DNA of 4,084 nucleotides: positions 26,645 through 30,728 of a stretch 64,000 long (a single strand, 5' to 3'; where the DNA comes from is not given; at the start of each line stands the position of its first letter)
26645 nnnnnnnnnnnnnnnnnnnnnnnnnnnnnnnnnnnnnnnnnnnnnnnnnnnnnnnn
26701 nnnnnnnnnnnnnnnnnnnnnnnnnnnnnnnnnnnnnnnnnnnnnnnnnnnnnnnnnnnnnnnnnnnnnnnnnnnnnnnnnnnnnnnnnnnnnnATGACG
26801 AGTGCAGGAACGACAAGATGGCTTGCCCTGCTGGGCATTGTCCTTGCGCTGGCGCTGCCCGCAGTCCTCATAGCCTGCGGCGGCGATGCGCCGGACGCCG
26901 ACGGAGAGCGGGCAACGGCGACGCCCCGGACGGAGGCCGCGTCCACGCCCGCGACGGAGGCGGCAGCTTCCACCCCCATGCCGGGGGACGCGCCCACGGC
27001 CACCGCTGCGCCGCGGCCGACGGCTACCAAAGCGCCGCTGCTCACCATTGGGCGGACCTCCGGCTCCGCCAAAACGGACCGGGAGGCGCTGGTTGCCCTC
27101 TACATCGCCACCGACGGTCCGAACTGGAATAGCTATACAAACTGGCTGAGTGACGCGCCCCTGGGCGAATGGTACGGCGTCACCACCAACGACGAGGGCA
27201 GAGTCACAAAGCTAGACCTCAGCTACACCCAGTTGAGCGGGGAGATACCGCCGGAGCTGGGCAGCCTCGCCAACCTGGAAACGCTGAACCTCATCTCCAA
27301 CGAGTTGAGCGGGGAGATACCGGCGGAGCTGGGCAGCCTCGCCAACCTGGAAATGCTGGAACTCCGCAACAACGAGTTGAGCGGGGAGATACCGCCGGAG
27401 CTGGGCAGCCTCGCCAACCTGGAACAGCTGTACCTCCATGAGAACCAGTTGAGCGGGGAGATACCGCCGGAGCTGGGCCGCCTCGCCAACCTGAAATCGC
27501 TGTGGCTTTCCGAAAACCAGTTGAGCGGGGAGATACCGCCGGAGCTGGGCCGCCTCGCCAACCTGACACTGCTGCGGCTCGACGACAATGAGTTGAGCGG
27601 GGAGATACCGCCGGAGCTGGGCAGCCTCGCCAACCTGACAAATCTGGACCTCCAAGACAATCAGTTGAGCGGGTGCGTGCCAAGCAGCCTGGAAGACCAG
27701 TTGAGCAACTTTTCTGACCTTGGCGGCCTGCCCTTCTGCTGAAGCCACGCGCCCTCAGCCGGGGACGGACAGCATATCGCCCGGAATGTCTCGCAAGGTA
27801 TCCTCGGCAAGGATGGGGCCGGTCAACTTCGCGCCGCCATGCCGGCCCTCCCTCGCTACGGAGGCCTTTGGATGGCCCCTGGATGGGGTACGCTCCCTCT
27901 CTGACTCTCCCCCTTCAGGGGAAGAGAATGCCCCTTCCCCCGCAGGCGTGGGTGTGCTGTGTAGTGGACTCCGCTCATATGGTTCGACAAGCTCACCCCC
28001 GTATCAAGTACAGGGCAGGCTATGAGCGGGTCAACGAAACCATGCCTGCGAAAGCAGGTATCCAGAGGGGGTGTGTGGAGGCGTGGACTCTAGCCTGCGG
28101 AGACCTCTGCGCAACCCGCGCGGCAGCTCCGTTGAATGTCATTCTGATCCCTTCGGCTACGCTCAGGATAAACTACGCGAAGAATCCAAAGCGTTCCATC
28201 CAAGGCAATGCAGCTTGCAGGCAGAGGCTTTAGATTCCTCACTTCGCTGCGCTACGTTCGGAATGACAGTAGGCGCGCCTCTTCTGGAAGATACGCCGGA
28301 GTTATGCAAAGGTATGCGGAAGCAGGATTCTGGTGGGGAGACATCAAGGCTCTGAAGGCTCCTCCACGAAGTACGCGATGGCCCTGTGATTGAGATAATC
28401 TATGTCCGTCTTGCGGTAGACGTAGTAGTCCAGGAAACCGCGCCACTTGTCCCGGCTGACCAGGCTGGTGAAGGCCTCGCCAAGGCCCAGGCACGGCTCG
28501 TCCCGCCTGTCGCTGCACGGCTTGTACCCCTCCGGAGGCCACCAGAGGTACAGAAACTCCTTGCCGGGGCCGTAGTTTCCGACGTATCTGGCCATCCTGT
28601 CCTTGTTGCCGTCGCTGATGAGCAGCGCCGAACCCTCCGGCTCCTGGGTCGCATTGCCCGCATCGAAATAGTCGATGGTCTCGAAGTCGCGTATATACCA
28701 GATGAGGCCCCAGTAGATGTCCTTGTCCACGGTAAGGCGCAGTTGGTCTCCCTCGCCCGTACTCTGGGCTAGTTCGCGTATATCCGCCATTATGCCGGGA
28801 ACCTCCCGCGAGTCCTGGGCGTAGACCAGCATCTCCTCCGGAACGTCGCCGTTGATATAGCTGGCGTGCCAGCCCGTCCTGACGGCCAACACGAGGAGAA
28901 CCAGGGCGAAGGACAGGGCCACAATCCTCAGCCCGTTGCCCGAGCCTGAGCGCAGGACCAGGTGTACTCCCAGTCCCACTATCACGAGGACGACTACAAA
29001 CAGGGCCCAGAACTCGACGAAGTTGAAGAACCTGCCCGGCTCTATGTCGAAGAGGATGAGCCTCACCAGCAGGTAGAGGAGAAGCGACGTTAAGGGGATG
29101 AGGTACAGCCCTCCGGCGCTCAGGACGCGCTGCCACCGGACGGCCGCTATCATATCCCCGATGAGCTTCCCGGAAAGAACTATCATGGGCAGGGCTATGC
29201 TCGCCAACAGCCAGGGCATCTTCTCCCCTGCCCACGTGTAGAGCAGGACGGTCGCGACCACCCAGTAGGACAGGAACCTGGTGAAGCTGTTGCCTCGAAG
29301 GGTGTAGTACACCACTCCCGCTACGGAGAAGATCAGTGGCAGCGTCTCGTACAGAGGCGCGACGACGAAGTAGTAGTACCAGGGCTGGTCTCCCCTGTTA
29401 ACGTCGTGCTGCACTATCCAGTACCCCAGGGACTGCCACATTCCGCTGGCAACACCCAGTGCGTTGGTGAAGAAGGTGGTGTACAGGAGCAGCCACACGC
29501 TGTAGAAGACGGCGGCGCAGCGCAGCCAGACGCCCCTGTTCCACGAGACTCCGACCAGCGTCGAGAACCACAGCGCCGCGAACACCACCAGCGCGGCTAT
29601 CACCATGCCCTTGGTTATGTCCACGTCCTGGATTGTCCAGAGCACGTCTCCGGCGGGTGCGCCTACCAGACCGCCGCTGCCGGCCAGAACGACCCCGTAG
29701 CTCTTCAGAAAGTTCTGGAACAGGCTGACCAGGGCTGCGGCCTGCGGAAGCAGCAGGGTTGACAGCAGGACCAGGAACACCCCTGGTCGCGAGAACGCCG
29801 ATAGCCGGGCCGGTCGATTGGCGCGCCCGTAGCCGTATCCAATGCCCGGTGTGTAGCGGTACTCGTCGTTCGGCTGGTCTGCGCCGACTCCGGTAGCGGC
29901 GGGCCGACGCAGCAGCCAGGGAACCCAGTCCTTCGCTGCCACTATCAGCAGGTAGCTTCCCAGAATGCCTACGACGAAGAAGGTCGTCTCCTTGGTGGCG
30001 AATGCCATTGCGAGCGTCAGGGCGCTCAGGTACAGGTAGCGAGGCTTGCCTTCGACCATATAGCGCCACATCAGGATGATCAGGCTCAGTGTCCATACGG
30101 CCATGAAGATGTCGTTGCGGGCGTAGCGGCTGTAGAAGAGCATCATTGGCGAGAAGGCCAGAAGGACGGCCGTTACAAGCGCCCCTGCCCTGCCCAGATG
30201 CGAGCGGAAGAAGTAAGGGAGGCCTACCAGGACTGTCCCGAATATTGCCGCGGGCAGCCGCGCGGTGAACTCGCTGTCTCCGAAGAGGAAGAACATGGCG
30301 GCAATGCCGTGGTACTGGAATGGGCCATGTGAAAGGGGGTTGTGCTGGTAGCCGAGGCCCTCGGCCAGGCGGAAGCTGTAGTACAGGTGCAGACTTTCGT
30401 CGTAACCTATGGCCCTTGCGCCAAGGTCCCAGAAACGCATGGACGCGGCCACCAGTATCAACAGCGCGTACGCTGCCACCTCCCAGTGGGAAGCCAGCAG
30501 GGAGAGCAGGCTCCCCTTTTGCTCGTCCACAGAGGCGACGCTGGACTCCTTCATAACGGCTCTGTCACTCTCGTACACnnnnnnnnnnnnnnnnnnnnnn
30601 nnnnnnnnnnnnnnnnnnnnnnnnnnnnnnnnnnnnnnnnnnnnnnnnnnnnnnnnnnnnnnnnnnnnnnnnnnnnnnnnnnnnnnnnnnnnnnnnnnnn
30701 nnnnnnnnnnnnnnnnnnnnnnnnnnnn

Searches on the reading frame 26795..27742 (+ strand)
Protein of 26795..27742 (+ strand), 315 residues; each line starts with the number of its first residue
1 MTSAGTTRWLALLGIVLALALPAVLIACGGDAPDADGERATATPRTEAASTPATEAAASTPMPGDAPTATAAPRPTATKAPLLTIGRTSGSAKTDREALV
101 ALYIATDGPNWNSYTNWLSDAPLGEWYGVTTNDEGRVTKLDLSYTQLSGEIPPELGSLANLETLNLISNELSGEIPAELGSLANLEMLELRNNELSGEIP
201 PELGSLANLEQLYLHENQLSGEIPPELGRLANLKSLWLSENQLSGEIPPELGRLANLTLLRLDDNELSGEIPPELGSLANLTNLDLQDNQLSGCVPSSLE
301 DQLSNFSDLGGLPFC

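Call 8: search_protein_families(library=pfam, proteins=[window:26795-27742:+], max_evalue=0.01)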
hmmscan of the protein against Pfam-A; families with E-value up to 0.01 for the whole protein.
window:26795-27742:+ (315 aa): 8 families
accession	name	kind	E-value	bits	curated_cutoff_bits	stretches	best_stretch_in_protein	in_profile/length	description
PF00560.39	LRR_1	-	8.5e-29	93.9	20.6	3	232-254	1-23/23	Leucine Rich Repeat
PF12799.13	LRR_4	-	8.7e-22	77.1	27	5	184-219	2-36/44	Leucine Rich repeats (2 copies)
PF13855.12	LRR_8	-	2.3e-14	53.3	27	4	136-195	2-61/61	Leucine rich repeat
PF23598.1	LRR_14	-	4.7e-14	52.3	40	1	140-239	52-147/353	Leucine-rich repeat region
PF25019.1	LRR_R13L1-DRL21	-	5.9e-05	23.4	27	0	199-239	84-125/127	R13L1/DRL21 LRRs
PF23211.1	LRR_LRWD1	-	0.00012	22.3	28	0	131-217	12-96/190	Leucine-rich repeat and WD repeat-containing protein 1, LRR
PF24758.1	LRR_At5g56370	-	0.00022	21.4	27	0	158-219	10-73/227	FBD-associated F-box protein At5g56370, LRR repeats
PF24141.1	LRR_ComC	-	0.0096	16.1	27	0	165-247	196-272/288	EGF-like domain-containing protein ComC LRR domain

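Call 59: find_encoding_contigs(protein=window:26795-27742:+, flank=8000, max_places=10)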
Protein window:26795-27742:+ (315 aa): no gene with exactly this product is on record in the collection.

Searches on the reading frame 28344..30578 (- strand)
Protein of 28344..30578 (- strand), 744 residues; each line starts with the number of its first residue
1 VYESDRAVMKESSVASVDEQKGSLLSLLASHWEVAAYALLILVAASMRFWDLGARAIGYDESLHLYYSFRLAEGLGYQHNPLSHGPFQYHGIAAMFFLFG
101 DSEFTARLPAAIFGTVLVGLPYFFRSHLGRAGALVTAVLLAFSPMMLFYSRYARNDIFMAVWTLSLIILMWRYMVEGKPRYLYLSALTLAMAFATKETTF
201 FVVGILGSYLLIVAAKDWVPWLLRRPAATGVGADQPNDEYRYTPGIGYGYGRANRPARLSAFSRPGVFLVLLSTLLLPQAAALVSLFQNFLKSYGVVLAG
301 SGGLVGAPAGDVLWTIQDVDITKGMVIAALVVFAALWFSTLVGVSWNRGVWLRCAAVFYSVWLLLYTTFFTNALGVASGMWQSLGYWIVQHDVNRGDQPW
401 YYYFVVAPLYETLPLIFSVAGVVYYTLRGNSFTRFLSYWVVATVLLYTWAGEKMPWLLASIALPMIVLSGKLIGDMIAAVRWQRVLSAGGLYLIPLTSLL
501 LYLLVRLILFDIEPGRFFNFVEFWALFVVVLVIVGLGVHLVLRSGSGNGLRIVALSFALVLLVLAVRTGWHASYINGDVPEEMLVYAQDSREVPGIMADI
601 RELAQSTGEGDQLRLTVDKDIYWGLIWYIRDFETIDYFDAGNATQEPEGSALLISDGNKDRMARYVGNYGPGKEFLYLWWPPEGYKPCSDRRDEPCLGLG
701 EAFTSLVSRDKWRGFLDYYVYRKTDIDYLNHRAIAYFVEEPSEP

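Call 8: search_protein_families(library=pfam, proteins=[window:28344-30578:-], max_evalue=0.01)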
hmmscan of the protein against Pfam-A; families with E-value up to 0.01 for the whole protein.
window:28344-30578:- (744 aa): 2 families
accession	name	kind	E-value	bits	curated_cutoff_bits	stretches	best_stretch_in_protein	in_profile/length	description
PF13231.12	PMT_2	-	1.2e-15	58.5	26.1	1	84-214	2-133/160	Dolichyl-phosphate-mannose-protein mannosyltransferase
PF02366.24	PMT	-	4.1e-10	40.1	22.7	1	85-215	64-201/245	Dolichyl-phosphate-mannose-protein mannosyltransferase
